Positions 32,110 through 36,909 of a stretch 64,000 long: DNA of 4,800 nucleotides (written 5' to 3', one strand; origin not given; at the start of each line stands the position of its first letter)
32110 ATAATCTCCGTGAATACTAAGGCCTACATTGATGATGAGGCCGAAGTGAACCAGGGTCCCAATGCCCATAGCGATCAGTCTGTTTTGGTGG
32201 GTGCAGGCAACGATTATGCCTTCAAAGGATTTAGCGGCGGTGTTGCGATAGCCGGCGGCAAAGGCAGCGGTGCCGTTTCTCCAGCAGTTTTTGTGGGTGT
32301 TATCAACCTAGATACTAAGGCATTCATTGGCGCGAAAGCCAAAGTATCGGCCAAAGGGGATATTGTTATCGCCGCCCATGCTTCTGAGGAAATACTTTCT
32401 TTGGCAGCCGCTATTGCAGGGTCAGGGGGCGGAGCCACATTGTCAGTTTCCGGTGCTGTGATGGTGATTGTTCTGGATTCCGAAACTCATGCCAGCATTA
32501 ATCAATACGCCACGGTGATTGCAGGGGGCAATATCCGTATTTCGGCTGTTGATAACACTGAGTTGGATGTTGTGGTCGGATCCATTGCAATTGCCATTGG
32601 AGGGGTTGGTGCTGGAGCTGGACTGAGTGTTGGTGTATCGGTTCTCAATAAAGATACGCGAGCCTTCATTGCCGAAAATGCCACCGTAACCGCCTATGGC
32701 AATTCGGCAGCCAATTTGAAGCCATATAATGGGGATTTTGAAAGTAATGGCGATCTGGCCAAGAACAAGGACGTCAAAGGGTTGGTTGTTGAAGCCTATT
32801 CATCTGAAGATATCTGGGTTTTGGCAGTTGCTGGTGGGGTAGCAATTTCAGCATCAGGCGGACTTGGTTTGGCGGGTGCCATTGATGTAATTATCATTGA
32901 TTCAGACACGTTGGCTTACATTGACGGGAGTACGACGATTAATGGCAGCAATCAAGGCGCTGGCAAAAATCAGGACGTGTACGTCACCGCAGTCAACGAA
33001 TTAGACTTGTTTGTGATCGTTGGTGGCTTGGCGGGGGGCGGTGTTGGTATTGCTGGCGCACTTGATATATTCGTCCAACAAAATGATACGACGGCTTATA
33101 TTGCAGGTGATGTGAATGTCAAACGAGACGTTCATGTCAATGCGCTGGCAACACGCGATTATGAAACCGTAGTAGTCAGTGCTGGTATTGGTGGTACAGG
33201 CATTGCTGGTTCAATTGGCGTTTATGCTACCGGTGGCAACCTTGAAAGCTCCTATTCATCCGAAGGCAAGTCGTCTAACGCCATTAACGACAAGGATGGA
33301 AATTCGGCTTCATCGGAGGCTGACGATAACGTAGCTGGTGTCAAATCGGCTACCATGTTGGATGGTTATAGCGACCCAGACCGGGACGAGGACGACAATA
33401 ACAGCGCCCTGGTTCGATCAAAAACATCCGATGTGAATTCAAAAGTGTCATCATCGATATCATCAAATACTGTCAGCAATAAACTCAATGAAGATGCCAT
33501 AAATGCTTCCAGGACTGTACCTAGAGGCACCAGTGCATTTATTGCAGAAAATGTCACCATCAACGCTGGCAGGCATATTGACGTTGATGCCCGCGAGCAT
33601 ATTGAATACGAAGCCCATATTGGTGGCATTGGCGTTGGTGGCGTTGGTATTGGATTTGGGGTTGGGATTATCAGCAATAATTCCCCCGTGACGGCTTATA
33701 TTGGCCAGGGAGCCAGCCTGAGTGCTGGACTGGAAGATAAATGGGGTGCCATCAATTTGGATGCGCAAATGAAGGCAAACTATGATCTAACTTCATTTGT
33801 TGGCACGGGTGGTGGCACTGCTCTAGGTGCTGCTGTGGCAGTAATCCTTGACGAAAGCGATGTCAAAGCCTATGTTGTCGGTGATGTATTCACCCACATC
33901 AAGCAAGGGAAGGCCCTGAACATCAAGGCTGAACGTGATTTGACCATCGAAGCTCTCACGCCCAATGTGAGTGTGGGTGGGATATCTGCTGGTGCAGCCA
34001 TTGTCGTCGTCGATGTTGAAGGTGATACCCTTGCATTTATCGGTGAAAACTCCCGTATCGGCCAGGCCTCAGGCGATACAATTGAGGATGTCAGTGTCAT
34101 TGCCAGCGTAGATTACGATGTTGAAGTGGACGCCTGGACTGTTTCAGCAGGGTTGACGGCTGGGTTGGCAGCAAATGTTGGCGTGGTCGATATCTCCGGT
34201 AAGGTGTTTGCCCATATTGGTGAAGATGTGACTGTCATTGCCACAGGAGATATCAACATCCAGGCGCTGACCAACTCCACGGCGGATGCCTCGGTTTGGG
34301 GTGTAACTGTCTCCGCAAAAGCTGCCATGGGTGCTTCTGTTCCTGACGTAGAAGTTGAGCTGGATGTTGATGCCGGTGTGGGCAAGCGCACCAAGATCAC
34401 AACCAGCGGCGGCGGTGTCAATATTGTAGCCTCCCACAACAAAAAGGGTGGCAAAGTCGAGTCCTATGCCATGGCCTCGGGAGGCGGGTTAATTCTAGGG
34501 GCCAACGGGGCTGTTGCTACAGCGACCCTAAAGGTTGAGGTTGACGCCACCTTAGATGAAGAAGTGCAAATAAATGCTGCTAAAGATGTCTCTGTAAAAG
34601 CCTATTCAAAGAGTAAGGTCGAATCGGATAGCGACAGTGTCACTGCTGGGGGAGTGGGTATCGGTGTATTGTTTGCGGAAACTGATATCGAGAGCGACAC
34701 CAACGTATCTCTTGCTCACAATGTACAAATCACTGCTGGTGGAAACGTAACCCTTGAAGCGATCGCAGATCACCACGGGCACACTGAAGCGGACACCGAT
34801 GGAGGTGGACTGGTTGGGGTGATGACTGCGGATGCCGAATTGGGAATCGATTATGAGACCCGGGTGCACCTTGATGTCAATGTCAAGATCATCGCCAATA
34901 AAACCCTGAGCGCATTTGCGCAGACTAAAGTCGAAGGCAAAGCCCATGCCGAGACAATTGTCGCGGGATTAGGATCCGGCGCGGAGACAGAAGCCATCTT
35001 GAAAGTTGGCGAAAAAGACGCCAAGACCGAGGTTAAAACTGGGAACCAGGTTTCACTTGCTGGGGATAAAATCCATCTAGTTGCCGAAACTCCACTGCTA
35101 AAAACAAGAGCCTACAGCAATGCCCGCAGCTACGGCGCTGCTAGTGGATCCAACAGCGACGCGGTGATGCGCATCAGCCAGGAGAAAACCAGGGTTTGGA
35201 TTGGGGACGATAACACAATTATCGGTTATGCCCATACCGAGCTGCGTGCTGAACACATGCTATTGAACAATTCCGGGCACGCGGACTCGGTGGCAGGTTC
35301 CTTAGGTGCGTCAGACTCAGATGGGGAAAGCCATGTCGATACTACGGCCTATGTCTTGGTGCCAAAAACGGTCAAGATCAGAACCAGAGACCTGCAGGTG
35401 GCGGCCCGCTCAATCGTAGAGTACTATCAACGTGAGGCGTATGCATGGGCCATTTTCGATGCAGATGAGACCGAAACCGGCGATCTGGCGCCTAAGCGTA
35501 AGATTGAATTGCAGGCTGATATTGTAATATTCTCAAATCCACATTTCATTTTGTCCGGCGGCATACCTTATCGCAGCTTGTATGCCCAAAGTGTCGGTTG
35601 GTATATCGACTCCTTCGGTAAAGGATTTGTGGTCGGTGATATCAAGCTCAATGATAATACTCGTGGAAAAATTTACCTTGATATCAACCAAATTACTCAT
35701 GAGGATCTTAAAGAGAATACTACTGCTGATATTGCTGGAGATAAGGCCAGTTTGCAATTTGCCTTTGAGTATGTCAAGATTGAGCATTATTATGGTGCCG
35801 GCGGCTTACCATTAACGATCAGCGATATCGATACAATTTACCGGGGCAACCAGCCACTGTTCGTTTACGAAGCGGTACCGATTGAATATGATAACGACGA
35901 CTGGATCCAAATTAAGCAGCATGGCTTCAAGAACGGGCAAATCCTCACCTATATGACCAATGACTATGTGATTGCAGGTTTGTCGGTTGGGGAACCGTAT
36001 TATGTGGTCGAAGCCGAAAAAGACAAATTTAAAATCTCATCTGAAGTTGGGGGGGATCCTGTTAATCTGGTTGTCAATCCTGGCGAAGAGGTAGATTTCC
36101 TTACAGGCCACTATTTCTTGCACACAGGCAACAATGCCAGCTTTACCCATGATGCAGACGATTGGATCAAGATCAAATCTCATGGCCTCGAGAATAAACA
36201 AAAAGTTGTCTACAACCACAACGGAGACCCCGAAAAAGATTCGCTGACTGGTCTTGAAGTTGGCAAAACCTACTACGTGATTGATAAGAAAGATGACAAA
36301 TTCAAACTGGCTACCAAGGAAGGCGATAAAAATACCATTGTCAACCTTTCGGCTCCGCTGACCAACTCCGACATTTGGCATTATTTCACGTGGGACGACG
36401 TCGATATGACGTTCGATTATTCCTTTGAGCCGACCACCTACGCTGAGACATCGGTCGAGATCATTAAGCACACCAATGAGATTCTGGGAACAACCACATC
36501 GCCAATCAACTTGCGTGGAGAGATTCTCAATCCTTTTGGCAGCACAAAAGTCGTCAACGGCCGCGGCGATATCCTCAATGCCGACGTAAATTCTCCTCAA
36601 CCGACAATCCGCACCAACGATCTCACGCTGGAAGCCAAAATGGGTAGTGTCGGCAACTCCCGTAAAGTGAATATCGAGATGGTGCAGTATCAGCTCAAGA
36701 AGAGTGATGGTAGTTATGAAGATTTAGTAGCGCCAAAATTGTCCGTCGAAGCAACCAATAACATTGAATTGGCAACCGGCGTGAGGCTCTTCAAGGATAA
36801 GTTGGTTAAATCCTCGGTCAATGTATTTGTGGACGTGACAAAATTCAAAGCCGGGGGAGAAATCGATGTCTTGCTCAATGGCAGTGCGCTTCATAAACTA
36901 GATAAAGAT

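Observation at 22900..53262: Single 30.4-kb ORF encoding a 10,120-residue secreted mosaic protein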

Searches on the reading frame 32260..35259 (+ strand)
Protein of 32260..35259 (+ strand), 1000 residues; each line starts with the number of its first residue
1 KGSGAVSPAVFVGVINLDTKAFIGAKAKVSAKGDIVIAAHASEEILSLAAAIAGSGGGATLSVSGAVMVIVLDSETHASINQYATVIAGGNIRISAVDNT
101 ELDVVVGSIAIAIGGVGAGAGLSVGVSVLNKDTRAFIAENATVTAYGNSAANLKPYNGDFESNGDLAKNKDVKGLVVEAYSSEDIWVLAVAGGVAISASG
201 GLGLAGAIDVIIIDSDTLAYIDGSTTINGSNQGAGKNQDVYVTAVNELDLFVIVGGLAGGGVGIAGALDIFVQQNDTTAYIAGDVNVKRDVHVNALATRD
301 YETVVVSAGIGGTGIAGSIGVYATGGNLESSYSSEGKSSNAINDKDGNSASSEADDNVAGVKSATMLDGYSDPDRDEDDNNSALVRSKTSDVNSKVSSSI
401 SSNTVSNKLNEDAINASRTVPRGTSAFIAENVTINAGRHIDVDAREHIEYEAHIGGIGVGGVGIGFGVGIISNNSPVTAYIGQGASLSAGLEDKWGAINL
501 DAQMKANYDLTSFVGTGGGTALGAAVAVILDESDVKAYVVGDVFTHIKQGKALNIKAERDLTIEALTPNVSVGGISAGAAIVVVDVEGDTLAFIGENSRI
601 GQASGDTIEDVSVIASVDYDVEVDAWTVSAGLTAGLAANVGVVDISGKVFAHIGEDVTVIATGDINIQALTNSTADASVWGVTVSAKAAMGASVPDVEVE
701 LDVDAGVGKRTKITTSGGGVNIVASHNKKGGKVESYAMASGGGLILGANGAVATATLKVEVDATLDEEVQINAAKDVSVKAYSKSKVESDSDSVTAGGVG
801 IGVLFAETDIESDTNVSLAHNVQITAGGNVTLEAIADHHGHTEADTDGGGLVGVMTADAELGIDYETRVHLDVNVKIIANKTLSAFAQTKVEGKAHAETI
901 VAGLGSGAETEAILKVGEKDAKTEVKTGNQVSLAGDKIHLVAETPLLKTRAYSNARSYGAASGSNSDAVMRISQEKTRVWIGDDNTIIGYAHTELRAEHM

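Call 6: search_protein_families(library=pfam, proteins=[window:32260-35259:+], max_evalue=0.01)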
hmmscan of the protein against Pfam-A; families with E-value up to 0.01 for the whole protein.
window:32260-35259:+ (1000 aa): 0 families

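Call 75: search_protein_families(library=ncbifam, proteins=[window:32260-35259:+], max_evalue=0.01)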
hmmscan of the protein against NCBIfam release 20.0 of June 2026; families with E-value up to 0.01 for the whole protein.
window:32260-35259:+ (1000 aa): 1 family
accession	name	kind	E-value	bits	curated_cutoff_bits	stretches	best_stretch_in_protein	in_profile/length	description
NF012206.1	LktA_tand_53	repeat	5.9e-45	151.3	50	8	260-311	1-53/53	tandem repeat-containing filamentous protein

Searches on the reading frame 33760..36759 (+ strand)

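Call 23: search_protein_families(library=pfam, proteins=[window:33760-36759:+], max_evalue=5)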
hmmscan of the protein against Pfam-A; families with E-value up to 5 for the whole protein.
window:33760-36759:+ (1000 aa): 1 family
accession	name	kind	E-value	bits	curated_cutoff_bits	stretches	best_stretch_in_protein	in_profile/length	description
PF01556.23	DnaJ_C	-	0.19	12.2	26.6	0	186-230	94-141/152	DnaJ C terminal domain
